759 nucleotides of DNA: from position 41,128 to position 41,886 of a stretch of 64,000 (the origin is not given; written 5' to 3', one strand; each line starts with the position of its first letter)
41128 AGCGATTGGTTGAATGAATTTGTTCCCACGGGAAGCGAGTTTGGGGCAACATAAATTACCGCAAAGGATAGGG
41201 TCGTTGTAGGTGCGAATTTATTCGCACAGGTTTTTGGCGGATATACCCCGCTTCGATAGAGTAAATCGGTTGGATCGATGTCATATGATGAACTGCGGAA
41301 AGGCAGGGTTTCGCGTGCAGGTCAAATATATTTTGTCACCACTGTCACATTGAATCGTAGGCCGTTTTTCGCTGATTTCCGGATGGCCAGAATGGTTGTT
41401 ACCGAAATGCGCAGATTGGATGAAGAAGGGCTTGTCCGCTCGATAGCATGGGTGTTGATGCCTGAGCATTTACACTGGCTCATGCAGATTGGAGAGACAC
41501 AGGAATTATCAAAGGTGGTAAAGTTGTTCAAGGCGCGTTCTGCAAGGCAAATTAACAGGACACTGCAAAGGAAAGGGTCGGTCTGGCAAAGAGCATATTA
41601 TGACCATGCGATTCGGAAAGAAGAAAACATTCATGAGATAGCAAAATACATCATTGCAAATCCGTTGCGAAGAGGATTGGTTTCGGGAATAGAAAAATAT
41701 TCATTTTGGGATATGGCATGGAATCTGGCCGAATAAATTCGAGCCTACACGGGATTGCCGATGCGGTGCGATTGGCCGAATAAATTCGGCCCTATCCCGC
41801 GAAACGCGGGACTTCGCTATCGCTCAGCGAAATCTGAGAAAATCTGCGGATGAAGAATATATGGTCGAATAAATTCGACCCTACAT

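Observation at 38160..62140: Active-looking REP/RAYT system: at least 25 REP palindromes with GTAG/CTAC tetranucleotides flanking a RAYT gene and nearly every kinase paralog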

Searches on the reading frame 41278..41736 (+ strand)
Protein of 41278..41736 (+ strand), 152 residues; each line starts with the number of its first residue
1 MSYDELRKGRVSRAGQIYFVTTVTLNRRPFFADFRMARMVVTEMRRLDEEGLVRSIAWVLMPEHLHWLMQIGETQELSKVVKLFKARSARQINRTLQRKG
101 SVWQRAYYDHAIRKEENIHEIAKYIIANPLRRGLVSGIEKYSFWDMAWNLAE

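Call 7: search_protein_families(library=pfam, proteins=[window:41278-41736:+], max_evalue=0.001)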
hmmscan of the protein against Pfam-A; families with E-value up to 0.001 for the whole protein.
window:41278-41736:+ (152 aa): 1 family
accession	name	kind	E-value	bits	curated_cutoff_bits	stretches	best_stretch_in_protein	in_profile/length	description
PF01797.21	Y1_Tnp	-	4.4e-13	49.9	23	1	18-125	7-118/121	Transposase IS200 like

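Call 10: find_homologous_proteins(query=window:41278-41736:+)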
Query window:41278-41736:+ (152 aa): 176 proteins with E <= 0.001 among 249 candidates; the best 120 are listed.
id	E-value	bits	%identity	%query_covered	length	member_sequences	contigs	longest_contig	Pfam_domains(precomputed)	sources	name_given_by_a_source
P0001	9.6e-69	248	100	75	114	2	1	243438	PF01797.22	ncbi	-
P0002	7.3e-64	232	67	97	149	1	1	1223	PF01797.22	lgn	-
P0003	7.5e-61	222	68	95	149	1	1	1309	PF01797.22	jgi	jgi:REP element-mobilizing transposase RayT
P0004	8.5e-59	216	65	97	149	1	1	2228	PF01797.22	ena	-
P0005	1.8e-58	215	63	97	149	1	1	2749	PF01797.22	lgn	-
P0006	4.0e-56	207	64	97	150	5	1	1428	PF01797.22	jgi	-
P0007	1.6e-55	205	59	97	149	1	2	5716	PF01797.22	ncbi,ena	-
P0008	2.7e-55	204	59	97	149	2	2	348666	PF01797.22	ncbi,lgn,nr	ncbi:MAG: transposase [Gammaproteobacteria bacterium]|nr:transposase [Gammaproteobacteria bacterium]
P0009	4.8e-55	204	59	97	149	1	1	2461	PF01797.22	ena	-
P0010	8.0e-55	203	61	97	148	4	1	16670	PF01797.22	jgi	-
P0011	2.2e-54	201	61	97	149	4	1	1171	PF01797.22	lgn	-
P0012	2.5e-54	201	59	97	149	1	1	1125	PF01797.22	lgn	-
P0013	5.5e-54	200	59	97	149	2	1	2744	PF01797.22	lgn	-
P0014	2.2e-53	198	59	97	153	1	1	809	PF01797.22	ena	-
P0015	2.8e-53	198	58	97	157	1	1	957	PF01797.22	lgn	-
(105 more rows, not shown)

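Call 12: find_encoding_contigs(protein=P0001, flank=10000, max_places=4)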
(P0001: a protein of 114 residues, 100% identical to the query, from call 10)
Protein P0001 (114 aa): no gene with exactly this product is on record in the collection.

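Call 14: find_encoding_contigs(protein=P0123, flank=10000, max_places=3)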
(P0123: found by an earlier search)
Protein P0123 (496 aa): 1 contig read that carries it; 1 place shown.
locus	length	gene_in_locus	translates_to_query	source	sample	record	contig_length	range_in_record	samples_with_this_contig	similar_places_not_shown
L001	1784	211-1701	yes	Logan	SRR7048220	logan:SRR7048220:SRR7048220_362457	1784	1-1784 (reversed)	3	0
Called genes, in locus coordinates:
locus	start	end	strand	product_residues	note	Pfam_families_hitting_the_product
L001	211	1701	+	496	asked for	PF00072:Response_reg, PF00158:Sigma54_activat, PF13191:AAA_16 (weak), PF14532:Sigma54_activ_2, PF07728:AAA_5, PF25601:AAA_lid_14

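Call 19: search_protein_families(library=ncbifam, proteins=[window:41278-41736:+], max_evalue=0.00001)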
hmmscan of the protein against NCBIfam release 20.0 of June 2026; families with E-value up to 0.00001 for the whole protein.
window:41278-41736:+ (152 aa): 2 families
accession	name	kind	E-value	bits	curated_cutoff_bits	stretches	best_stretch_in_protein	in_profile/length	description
NF047646.1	REP_Tyr_transpos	equivalog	1.3e-46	158.1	80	1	7-144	1-146/146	REP-associated tyrosine transposase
NF033573.1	transpos_IS200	equivalog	3.6e-09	36.9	55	1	18-125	13-124/126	IS200/IS605 family transposase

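Call 24: search_solved_structures(query=window:41278-41736:+, max_evalue=0.01, show_alignments=2)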
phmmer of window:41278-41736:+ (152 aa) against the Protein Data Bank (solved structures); distinct sequences matched with E-value up to 0.01: 3.
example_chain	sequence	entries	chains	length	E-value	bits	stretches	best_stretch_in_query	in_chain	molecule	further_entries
4er8_A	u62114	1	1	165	1.6e-08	38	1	15-143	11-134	TnpArep for protein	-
2f4f_A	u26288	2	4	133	0.00046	23.6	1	39-125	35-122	Transposase, putative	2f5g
2ec2_A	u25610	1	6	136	0.0068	19.8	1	37-111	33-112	136aa long hypothetical transposase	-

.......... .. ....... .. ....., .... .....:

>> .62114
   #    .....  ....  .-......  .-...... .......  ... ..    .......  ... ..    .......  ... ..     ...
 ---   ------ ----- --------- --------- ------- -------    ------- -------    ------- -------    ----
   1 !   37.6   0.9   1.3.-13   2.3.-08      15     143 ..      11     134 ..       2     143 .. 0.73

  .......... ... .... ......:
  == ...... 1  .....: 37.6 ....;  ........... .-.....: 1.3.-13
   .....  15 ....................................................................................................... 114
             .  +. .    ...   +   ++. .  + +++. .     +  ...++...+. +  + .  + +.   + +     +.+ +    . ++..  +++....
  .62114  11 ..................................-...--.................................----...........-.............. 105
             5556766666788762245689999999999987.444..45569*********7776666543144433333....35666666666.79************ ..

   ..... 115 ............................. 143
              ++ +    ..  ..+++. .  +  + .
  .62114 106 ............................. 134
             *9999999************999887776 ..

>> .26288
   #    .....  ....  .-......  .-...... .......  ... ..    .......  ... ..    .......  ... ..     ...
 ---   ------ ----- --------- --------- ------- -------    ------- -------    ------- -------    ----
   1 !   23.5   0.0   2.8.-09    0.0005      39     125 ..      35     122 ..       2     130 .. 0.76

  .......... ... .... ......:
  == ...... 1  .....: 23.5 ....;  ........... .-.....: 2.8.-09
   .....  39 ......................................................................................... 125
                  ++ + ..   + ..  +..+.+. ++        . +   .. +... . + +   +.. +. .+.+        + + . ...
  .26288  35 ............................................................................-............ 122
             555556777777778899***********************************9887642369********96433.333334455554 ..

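Call 44: find_encoding_contigs(protein=P0121, flank=10000, max_places=5)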
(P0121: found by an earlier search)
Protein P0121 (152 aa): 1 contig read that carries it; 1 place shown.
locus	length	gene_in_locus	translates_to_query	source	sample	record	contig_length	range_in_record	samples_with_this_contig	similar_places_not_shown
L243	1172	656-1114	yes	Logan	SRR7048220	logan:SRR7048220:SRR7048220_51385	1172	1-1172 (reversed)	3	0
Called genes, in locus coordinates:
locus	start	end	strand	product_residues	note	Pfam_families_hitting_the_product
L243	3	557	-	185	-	?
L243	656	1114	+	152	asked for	PF01797:Y1_Tnp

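Call 64: find_encoding_contigs(protein=P0005, flank=10000, max_places=2)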
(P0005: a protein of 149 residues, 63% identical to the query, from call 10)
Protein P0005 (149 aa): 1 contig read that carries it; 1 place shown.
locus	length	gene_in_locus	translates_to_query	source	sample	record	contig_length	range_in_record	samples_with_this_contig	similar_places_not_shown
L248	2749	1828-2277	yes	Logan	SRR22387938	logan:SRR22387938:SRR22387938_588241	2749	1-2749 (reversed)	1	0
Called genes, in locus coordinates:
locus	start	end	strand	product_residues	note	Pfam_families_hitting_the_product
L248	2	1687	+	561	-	?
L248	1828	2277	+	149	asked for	PF01797:Y1_Tnp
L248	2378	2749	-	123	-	?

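Call 65: find_encoding_contigs(protein=P0004, flank=10000, max_places=2)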
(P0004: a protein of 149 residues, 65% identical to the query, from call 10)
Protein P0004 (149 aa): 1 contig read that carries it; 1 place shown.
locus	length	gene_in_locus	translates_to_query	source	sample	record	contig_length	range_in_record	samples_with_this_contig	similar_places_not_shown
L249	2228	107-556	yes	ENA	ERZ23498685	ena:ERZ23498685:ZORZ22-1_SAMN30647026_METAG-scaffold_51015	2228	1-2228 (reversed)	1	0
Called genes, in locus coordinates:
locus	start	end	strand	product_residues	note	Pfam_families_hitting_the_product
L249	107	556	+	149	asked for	PF01797:Y1_Tnp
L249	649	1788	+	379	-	PF02771:Acyl-CoA_dh_N, PF02770:Acyl-CoA_dh_M, PF00441:Acyl-CoA_dh_1, PF08028:Acyl-CoA_dh_2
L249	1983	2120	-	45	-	-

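Call 66: find_encoding_contigs(protein=P0010, flank=10000, max_places=2)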
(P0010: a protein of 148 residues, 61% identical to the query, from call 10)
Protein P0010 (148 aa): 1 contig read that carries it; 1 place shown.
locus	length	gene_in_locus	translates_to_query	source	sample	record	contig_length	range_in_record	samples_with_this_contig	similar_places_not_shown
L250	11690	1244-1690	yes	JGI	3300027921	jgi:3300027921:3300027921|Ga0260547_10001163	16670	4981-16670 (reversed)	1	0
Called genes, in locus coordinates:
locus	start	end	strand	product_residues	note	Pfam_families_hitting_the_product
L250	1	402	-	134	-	?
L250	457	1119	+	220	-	PF00702:Hydrolase (weak), PF12710:HAD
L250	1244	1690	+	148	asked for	PF01797:Y1_Tnp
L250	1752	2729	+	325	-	PF01032:FecCD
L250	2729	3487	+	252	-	PF00005:ABC_tran, PF13304:AAA_21 (faint)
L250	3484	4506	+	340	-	PF00753:Lactamase_B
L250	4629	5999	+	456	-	PF01743:PolyA_pol, PF12627:PolyA_pol_RNAbd, PF12626:PolyA_pol_arg_C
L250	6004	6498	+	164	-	PF01288:HPPK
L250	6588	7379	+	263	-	PF02548:Pantoate_transf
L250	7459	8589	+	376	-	PF00015:MCPsignal, PF13682:CZB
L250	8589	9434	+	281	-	PF02569:Pantoate_ligase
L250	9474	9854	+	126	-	PF02261:Asp_decarbox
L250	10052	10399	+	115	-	-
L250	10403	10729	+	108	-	-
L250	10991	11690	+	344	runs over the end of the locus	PF02547:Queuosine_synth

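Call 74: search_dna_similar(query=window:41278-41733:+, collection=plasmids, mode=protein, max_rows=15)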
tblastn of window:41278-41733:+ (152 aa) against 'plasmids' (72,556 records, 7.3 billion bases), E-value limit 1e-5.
Records with a match: 13; places in all: 16; records where one place covers at least 80% of the query: 11.
Best place of each record, by identity: <60% 13.
By first word of the organism name: Pseudomonas 3; Skermanella 3; Pseudoalteromonas 1; Candidatus 1; Kovacikia 1; Bernardetia 1; Leptolinea 1; Chloroflexota 1; Acetoanaerobium 1.
By predicted mobility (MOB-suite, as given by PLSDB): non-mobilizable 11; conjugative 1; mobilizable 1.
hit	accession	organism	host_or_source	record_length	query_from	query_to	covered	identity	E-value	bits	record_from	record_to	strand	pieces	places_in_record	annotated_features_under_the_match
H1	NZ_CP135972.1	Pseudomonas sp. DTU_2021_1001937_2_SI_NGA_ILE_001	Homo sapiens,blood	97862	5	148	95%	45.1%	5e-39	146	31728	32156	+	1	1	transposase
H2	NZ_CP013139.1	Pseudoalteromonas sp. Bsw20308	seawater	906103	2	148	97%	36.1%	1e-23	102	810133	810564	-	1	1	transposase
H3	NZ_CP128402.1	Candidatus Chlorohelix allophototropha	Single colony of Candidatus Chlorohelix ...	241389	6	141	89%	37.2%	7e-22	97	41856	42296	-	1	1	transposase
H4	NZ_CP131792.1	Pseudomonas aeruginosa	Homo sapiens,culture,blood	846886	14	143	86%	31.2%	2e-9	62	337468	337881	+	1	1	transposase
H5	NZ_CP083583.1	Kovacikia minuta CCNUW1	cell culture,fresh water lake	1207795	10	134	82%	31.7%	3e-7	56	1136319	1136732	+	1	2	record has no annotation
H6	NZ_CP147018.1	Bernardetia sp. Wsw4-3y2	Red alga,Red algae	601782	7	143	90%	28.5%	1e-12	71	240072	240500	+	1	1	transposase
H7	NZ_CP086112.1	Skermanella rosea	single cell,hydrocarbon-contaminated ...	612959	7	143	90%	27.5%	3e-7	56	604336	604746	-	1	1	transposase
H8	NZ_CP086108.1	Skermanella mucosa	single cell,crude oil contaminated ...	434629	7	142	89%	27.7%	9e-8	57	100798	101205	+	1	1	transposase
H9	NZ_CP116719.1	Pseudomonas aeruginosa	Homo sapiens,urine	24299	7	142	89%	26.3%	4e-9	61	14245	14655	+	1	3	transposase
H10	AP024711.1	Leptolinea sp. HRD-7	-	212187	18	129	74%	31.9%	5e-13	72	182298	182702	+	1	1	hypothetical protein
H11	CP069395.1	Chloroflexota bacterium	single cell,cold seep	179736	10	142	88%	26.7%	1e-11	68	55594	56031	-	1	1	transposase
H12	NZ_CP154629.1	Acetoanaerobium noterae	cell culture,Sludge of a digestion ...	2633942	7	143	90%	24.8%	7e-7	54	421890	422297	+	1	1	none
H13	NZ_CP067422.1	Skermanella sp. TT6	Homo sapiens,single cell,skin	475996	57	143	57%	29.9%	8e-7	54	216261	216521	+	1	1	transposase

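Call 76: get_annotated_region(hit=H1, flank=3000)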
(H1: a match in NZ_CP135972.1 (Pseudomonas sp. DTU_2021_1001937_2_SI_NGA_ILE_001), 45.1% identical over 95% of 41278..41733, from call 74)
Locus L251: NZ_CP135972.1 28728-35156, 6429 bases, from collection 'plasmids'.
description: Pseudomonas sp. DTU_2021_1001937_2_SI_NGA_ILE_001 plasmid unnamed1, complete sequence
organism: Pseudomonas sp. DTU_2021_1001937_2_SI_NGA_ILE_001 (NCBI taxid 3077589)
taxonomy: Bacteria; Pseudomonadota; Gammaproteobacteria; Pseudomonadales; Pseudomonadaceae; Pseudomonas; Pseudomonas sp. DTU 2021 1001937 2 SI NGA ILE 001
host: -; source: Homo sapiens,blood; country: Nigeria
typing (MOB-suite, as given by PLSDB): non-mobilizable
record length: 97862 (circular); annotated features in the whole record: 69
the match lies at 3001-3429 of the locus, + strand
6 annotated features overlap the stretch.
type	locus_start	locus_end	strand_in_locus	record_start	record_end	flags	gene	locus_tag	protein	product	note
CDS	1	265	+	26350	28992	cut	-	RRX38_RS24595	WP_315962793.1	DUF3616 domain-containing protein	-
CDS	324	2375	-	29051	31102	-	-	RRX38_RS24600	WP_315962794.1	acyltransferase family protein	-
CDS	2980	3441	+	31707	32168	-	-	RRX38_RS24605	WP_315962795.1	transposase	GO:0006313 - DNA transposition [Evidence IEA]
CDS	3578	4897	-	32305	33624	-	-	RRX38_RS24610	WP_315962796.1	TolC family outer membrane protein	GO:0006810 - transport [Evidence IEA]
CDS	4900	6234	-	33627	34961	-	-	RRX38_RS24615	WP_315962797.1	HlyD family type I secretion periplasmic adaptor subunit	GO:0030253 - protein secretion by the type I secretion system [Evidence IEA]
CDS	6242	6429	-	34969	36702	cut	-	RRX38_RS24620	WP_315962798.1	type I secretion system permease/ATPase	GO:0030253 - protein secretion by the type I secretion system [Evidence IEA]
